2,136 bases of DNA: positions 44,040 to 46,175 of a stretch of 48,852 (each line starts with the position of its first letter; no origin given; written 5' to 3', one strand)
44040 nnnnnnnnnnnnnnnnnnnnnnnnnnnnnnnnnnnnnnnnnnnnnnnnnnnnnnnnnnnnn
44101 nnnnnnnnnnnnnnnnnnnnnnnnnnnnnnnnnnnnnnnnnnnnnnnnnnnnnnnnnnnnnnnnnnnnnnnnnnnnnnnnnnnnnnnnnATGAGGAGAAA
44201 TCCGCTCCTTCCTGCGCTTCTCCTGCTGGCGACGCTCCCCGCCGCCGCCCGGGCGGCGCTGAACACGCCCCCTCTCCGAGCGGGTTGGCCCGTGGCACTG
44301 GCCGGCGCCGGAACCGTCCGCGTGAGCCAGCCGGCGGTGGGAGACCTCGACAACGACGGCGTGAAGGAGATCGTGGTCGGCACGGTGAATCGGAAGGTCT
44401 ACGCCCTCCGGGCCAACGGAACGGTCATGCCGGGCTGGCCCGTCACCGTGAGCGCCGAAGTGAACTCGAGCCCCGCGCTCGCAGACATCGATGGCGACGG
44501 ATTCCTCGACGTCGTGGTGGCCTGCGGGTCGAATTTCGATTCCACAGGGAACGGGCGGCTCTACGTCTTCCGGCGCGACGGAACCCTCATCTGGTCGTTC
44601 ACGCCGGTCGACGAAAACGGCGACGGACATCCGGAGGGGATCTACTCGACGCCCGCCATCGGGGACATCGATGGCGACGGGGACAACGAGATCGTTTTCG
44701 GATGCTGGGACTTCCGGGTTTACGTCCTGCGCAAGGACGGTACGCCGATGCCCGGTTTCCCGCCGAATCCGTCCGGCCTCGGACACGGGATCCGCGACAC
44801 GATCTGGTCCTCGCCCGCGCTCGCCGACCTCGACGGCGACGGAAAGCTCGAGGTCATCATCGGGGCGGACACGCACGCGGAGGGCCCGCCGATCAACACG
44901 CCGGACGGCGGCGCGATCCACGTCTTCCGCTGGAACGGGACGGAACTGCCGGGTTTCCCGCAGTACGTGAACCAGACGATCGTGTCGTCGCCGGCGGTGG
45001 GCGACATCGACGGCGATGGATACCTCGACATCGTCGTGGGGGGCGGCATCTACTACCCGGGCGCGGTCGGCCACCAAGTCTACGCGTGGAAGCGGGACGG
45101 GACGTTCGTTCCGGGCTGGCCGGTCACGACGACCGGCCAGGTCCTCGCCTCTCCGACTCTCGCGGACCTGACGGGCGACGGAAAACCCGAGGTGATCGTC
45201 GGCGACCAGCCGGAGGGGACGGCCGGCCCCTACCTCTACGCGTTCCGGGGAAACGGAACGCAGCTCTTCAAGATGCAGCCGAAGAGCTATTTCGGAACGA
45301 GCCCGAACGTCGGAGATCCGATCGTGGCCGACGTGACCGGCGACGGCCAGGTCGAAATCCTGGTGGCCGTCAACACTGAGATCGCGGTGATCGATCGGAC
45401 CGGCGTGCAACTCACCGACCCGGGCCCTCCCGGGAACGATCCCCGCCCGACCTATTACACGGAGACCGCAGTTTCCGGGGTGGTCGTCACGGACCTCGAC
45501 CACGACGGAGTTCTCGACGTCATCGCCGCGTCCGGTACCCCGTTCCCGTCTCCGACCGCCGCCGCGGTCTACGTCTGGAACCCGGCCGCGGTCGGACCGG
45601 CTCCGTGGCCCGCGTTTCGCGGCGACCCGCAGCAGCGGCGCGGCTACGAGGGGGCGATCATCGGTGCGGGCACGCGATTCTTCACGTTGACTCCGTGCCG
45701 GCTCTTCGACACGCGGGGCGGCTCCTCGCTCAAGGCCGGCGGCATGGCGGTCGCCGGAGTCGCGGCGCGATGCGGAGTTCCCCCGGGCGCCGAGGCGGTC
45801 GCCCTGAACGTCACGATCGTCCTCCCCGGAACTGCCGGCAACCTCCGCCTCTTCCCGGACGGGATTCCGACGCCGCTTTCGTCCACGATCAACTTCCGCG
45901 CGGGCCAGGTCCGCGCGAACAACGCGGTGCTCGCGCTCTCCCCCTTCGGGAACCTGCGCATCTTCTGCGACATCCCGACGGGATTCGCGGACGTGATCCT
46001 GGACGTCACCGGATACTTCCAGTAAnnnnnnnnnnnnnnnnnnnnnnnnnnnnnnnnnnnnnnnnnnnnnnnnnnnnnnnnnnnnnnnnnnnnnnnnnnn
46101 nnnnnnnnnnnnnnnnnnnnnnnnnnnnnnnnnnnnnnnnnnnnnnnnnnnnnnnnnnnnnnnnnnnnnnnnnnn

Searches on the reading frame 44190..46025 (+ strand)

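Call 14: search_protein_families(library=pfam, proteins=[window:44190-46025:+], max_evalue=0.01)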
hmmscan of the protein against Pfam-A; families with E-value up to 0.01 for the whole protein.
window:44190-46025:+ (611 aa): 9 families
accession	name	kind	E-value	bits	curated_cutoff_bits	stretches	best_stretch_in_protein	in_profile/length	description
PF13517.12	FG-GAP_3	-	2.2e-44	150.3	26.9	6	326-392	1-61/61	FG-GAP-like repeat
PF01839.29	FG-GAP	-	9e-36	121.6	22.1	3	206-246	2-37/37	FG-GAP repeat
PF25292.1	Beta-prop_CGLA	-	8.4e-12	45.6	26.8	1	83-185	22-107/316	Lambda-carrageenase beta-propeller domain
PF13570.13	Beta-prop_ACSF4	-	7.1e-07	29.4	133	1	58-184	145-245/329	Beta-alanine-activating enzyme, beta-propeller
PF14783.12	BBS2_Mid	-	5.4e-06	26.9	27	0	157-183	4-30/108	Ciliary BBSome complex subunit 2, middle region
PF15907.11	Itfg2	-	2.3e-05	24.2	27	0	158-181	81-104/330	Integrin-alpha FG-GAP repeat-containing protein 2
PF16743.10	PliI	-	6.3e-05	23.1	27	0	306-350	47-89/123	Periplasmic lysozyme inhibitor of I-type lysozyme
PF21348.3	RGL11_C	-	0.00065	19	27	0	96-170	28-106/490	Rhamnogalacturonan lyase family 11, C-terminal domain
PF14779.12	BBS1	-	0.0052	16.7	27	0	323-355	20-52/254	Ciliary BBSome complex subunit 1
